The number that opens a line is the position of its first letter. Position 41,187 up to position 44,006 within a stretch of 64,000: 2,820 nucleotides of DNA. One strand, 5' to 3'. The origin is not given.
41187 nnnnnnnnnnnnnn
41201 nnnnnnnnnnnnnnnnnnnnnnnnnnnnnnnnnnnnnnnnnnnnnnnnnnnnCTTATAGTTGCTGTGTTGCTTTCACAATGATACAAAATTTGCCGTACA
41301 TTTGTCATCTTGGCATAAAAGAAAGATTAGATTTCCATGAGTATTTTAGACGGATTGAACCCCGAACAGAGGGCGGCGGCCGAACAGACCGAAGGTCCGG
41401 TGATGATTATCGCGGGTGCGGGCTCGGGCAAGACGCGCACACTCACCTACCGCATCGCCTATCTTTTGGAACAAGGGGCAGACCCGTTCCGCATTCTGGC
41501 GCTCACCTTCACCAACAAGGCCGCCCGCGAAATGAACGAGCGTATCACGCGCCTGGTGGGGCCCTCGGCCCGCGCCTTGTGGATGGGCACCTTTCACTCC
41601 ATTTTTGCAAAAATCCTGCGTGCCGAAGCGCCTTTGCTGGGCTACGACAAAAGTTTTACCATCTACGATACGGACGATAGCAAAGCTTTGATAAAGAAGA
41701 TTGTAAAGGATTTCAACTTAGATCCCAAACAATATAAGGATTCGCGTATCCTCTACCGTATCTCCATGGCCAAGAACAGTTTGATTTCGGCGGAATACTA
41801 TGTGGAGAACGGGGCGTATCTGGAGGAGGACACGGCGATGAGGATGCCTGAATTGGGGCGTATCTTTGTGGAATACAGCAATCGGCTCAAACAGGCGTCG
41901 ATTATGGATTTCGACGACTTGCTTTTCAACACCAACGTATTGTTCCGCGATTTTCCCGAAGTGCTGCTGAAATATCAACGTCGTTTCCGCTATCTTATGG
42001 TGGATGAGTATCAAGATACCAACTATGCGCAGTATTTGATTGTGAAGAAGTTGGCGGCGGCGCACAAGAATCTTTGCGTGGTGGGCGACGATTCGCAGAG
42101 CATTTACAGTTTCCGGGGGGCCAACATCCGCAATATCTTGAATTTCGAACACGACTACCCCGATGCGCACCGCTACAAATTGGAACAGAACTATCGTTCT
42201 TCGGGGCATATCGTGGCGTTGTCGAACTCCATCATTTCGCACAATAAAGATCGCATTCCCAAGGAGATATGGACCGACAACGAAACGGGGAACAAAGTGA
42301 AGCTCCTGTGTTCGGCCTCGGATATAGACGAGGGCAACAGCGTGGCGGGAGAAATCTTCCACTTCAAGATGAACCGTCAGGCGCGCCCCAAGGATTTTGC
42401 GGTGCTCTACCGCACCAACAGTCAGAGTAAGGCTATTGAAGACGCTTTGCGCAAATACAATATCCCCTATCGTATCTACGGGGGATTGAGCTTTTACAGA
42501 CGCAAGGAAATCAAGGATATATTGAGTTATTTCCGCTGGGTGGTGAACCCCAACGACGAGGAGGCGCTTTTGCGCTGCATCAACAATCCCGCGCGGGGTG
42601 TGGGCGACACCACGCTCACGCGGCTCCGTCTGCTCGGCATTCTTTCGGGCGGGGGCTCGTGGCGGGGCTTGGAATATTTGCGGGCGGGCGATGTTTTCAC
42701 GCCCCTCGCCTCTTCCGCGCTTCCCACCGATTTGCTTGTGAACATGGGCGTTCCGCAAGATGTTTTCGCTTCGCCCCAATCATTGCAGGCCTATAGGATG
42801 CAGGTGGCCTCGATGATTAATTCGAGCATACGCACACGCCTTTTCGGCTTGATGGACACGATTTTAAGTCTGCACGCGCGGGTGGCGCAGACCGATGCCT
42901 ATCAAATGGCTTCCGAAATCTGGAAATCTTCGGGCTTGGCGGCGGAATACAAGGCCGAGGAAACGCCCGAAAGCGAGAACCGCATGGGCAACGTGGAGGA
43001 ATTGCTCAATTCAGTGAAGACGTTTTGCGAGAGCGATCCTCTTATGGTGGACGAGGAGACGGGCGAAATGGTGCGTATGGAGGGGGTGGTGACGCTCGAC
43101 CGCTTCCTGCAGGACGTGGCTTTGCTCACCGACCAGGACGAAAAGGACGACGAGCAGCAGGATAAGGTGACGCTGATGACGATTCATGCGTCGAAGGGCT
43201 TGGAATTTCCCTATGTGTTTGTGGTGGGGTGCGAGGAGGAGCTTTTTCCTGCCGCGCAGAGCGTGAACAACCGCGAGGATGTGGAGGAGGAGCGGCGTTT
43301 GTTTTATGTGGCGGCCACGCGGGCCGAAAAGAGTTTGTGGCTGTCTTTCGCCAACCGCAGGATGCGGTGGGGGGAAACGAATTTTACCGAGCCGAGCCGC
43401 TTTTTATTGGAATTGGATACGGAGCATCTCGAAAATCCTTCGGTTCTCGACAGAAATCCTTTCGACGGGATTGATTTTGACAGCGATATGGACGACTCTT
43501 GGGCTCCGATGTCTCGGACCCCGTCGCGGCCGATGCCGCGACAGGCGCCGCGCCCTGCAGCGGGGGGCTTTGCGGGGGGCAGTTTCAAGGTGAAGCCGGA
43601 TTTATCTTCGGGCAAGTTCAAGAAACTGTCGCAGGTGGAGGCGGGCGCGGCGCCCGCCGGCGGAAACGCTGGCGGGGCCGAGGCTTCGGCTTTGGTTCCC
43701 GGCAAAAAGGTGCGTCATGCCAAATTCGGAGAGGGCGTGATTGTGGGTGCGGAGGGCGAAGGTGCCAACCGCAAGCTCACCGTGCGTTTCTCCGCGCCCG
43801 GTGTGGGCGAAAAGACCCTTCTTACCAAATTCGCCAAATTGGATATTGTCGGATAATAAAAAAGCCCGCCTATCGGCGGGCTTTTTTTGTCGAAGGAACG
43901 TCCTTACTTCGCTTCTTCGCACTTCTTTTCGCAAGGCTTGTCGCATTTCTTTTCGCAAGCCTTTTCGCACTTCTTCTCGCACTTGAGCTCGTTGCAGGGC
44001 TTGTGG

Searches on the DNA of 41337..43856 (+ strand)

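Call 26: search_dna_similar(query=window:41337-43856:+, collection=plasmids, mode=near, max_rows=5)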
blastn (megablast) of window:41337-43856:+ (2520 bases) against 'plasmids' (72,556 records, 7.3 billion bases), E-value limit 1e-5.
No match.
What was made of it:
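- Tried and rejected: Plasmid search with the neighbouring helicase gene: no match (call 26).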
